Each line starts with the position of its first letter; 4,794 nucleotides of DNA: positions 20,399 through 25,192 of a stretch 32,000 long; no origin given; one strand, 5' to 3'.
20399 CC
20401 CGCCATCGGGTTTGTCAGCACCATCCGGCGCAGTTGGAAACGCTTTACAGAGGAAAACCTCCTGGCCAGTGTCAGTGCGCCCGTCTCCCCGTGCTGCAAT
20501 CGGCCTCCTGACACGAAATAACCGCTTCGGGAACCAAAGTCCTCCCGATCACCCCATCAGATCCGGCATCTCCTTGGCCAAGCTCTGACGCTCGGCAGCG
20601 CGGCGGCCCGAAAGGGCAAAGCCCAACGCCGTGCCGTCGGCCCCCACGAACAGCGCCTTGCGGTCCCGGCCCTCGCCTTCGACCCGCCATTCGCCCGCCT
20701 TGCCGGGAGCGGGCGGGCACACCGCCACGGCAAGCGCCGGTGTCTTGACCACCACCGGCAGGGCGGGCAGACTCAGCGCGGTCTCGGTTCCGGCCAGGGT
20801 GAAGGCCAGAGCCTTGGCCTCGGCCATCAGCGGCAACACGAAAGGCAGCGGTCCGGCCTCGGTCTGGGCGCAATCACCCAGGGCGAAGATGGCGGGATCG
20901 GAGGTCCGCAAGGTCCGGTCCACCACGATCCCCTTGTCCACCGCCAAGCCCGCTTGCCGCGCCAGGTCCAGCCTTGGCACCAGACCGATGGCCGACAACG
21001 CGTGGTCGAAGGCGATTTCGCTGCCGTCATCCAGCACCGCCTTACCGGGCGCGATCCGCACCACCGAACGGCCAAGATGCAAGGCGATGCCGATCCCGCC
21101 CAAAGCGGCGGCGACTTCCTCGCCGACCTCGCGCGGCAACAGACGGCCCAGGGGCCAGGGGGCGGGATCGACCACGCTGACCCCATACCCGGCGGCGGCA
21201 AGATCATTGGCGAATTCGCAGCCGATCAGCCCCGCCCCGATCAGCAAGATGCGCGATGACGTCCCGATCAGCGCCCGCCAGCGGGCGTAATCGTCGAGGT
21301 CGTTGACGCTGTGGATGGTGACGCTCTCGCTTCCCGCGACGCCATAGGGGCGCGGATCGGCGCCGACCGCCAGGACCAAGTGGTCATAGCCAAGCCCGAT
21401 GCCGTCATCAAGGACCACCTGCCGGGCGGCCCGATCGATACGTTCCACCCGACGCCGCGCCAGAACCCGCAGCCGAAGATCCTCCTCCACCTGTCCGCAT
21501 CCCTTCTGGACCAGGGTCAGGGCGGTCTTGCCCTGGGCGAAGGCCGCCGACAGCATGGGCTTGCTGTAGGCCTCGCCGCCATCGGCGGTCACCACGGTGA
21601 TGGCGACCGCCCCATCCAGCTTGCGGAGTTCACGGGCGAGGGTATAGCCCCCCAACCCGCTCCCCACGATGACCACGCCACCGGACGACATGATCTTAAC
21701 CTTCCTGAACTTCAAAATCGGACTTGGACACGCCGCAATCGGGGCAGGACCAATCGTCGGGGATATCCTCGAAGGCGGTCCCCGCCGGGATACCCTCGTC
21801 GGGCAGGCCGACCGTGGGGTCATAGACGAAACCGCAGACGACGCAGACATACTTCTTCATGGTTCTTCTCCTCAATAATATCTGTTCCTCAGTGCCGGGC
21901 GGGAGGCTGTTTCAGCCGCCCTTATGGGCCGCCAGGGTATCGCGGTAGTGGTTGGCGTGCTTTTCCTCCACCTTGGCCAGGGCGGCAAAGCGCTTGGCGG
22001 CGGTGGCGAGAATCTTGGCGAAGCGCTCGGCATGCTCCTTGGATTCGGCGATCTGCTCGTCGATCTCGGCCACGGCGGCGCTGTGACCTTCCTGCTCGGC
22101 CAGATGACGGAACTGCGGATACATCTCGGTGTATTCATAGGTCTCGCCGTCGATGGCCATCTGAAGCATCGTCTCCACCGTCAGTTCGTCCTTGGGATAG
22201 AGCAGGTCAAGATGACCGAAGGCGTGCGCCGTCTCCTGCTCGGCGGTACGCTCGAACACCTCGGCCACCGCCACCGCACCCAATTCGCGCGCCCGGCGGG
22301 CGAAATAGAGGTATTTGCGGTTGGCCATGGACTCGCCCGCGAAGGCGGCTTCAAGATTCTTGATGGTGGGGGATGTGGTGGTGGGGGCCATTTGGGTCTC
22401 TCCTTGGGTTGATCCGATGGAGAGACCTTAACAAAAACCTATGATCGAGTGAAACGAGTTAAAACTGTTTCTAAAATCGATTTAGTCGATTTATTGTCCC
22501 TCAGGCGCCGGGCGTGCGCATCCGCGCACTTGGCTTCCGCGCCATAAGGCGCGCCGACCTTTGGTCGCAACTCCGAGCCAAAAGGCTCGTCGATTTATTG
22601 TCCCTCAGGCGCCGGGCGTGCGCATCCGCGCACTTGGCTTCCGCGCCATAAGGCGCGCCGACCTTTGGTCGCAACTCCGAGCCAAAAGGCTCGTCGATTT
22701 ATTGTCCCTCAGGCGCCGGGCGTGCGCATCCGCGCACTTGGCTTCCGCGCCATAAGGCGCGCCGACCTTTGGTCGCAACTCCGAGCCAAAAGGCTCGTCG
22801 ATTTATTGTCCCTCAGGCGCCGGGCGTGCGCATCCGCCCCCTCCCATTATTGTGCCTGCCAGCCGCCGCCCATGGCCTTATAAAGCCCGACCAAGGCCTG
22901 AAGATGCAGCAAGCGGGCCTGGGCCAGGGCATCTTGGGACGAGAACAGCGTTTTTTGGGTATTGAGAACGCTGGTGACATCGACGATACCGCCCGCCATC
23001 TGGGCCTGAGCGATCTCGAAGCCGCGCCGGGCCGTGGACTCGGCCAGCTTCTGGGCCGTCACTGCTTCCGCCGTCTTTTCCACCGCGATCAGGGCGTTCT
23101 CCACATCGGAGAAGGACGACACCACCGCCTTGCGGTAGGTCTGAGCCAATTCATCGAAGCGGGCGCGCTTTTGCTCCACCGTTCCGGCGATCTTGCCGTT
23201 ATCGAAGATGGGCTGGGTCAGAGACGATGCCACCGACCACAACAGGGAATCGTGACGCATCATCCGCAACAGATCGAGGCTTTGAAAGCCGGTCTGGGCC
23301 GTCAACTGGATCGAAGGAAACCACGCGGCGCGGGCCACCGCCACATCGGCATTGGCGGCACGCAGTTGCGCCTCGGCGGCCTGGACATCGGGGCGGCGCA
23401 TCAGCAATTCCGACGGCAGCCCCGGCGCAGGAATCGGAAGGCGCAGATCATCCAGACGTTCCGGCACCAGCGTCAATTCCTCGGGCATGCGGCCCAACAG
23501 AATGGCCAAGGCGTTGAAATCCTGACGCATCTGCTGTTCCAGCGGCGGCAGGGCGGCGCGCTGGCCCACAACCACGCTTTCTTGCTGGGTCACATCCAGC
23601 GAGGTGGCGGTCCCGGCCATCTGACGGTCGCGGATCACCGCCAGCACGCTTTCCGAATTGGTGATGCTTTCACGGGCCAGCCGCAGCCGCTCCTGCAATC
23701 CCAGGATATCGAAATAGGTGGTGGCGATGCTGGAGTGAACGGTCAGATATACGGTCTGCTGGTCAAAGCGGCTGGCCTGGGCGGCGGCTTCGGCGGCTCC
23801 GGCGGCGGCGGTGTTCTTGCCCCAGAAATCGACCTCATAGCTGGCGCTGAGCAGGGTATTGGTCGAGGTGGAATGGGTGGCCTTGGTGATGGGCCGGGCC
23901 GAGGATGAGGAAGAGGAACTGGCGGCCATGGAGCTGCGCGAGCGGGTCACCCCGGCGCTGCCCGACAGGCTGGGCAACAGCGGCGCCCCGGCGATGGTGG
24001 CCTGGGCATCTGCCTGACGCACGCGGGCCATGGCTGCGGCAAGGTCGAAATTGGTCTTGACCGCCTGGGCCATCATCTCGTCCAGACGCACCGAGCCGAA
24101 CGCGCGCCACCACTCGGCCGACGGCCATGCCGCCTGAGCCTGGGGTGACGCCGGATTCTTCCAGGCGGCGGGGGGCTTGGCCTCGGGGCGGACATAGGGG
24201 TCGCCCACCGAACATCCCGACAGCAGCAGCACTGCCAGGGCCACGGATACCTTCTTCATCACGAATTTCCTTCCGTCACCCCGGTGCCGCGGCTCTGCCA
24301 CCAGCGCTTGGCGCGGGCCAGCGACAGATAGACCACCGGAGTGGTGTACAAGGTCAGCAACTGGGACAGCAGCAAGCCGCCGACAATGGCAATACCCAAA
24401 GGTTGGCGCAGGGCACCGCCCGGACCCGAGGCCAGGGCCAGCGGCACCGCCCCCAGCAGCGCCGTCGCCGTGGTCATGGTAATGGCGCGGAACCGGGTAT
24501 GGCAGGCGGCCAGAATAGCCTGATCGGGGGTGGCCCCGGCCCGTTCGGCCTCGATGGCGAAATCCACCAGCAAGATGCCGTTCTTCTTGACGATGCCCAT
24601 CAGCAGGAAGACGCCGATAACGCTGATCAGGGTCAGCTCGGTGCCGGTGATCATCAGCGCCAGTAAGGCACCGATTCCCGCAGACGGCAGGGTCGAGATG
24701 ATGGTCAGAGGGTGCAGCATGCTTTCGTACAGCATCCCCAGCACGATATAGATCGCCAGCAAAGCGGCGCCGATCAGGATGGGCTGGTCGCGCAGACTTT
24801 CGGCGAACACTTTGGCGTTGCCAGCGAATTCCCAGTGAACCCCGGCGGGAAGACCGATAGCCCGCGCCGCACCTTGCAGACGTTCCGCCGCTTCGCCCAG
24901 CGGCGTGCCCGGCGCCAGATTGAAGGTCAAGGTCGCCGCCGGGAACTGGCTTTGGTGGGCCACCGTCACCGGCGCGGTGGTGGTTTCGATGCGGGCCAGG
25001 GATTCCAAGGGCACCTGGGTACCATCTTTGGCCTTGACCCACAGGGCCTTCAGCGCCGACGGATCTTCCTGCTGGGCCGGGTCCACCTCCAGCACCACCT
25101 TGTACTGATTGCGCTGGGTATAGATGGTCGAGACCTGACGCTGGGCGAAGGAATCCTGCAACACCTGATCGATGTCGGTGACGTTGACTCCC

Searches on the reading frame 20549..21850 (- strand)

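Call 10: search_protein_families(library=ncbifam, proteins=[window:20549-21850:-], max_evalue=0.00001)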
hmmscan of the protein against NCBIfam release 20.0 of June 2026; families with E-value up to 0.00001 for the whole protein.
window:20549-21850:- (433 aa): 35 families (the best 25 are shown)
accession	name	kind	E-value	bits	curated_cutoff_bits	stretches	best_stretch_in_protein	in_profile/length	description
NF003437.0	PRK04965.1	equivalog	1.5e-79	267.7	392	1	58-429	4-376/378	NADH:flavorubredoxin reductase NorW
TIGR02374.1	nitri_red_nirB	equivalog_domain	9.9e-44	149.9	578.35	1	59-364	1-314/794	nitrite reductase large subunit NirB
NF041682.1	ant_diox_AndAa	equivalog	4.4e-43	147.5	650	1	54-328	1-279/406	anthranilate 1,2-dioxygenase system ferredoxin--NAD(+) reductase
NF042949.2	3PPDioc_HcaD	equivalog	6.1e-43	147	450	1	59-331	4-279/386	3-phenylpropionate/cinnamic acid dioxygenase ferredoxin--NAD(+) reductase subunit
NF045765.1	PhenlGlyoxDHPadH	equivalog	4.7e-38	131.2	475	1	60-331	6-280/416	NADH-dependent phenylglyoxylate dehydrogenase subunit epsilon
NF007286.0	PRK09754.1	equivalog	2.6e-31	108.8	447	1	56-331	3-280/400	phenylpropionate dioxygenase ferredoxin reductase subunit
NF011565.0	PRK14989.1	subfamily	8.3e-28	96.9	883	1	54-356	1-311/847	nitrite reductase large subunit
TIGR03385.1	CoA_CoA_reduc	equivalog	8.5e-27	94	578.8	1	59-349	2-306/439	CoA-disulfide reductase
TIGR03169.1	Nterm_to_SelD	hypoth_equivalog_domain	9e-20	71.3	310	1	132-336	73-290/365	pyridine nucleotide-disulfide oxidoreductase family protein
TIGR01350.1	lipoamide_DH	equivalog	7.3e-19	67.8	408.8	1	153-331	130-312/461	dihydrolipoyl dehydrogenase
NF046103.1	NOXase_Strep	equivalog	2.3e-18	66.4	600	1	131-329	74-282/442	H2O-forming NADH oxidase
NF007123.0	PRK09564.1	equivalog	6.4e-17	61.4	458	1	59-329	3-285/444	CoA-disulfide reductase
NF010037.0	PRK13512.1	equivalog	2.7e-16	59.5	394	1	59-330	4-281/438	CoA-disulfide reductase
NF004945.0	PRK06292.2-3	equivalog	5.9e-13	48.6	494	1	154-327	129-304/457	dihydrolipoyl dehydrogenase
TIGR02053.1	MerA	equivalog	2.3e-12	46.7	454.45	1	144-373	118-351/465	mercury(II) reductase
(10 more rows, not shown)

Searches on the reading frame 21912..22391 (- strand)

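Call 36: search_protein_families(library=pfam, proteins=[window:21912-22391:-], max_evalue=0.01)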
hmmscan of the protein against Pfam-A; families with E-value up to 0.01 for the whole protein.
window:21912-22391:- (159 aa): 2 families
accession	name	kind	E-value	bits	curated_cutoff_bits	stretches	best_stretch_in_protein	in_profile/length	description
PF02915.23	Rubrerythrin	-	3.1e-20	73.4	22.8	1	11-127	1-136/137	Rubrerythrin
PF00210.30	Ferritin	-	0.0033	17.8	24.5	0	69-130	79-138/142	Ferritin-like domain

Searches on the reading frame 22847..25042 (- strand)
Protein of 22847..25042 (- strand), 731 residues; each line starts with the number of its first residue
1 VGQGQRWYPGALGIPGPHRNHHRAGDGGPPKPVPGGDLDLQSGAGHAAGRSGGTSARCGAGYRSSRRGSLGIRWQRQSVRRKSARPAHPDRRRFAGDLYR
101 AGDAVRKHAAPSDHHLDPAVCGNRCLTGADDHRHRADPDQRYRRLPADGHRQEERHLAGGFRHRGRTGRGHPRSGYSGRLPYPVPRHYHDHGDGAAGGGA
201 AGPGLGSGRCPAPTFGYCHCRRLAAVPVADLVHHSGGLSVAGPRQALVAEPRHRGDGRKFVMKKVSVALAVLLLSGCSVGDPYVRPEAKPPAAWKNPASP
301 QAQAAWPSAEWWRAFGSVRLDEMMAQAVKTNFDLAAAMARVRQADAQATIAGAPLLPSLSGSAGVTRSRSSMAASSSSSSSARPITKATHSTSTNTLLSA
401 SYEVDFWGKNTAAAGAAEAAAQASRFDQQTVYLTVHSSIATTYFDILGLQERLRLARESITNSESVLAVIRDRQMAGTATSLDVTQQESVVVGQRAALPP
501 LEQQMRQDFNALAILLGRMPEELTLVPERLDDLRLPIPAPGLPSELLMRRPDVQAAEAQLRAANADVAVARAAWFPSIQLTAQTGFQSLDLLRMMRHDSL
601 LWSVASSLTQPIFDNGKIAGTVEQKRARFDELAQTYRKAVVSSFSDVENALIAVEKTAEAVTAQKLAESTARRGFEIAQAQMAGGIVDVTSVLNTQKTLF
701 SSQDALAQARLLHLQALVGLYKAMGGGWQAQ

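Call 10: search_protein_families(library=ncbifam, proteins=[window:22847-25042:-], max_evalue=0.00001)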
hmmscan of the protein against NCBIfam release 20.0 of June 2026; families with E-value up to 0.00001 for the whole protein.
window:22847-25042:- (731 aa): 11 families
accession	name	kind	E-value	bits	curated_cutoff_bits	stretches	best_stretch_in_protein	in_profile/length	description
TIGR01845.1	outer_NodT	subfamily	7.7e-109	364.5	210.05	1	269-727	2-460/460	efflux transporter outer membrane subunit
NF007347.1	PRK09837.1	subfamily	3.7e-52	177.8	598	1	261-729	3-460/461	Cu(I)/Ag(I) efflux RND transporter outer membrane protein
NF033143.1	efflux_OM_AdeK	equivalog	8.2e-48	163.3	900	1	268-730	15-464/480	multidrug efflux RND transporter AdeIJK outer membrane channel subunit AdeK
NF008524.1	PRK11459.1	equivalog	5.4e-43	147.5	650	1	260-729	6-477/478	multidrug resistance outer membrane protein MdtQ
TIGR01844.1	type_I_sec_TolC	subfamily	3.7e-37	128.3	225.15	1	320-725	5-398/414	TolC family outer membrane protein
NF033142.1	efflux_OM_AdeC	exception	5.4e-37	127.5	975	1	327-728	71-462/465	multidrug efflux RND transporter AdeABC outer membrane channel subunit AdeC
NF007390.0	PRK09915.1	equivalog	1.9e-35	122.5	597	1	265-731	12-482/488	MdtP family multidrug efflux transporter outer membrane subunit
NF047721.1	ToxDrgExpTdeA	equivalog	3.9e-35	121.6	550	1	309-727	48-452/455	toxin/drug exporter TdeA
NF007002.0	PRK09465.1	equivalog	3.3e-14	52.3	495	1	322-725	28-424/460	outer membrane channel protein TolC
NF052390.1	efflux_OMP_AbuO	equivalog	5.9e-09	35.1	700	1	322-720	25-426/447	multidrug efflux outer membrane protein AbuO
NF045679.1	DiMtlExpIhpA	equivalog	1.8e-07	30.2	650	1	315-582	28-278/424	divalent metal ion exporter subunit IhpA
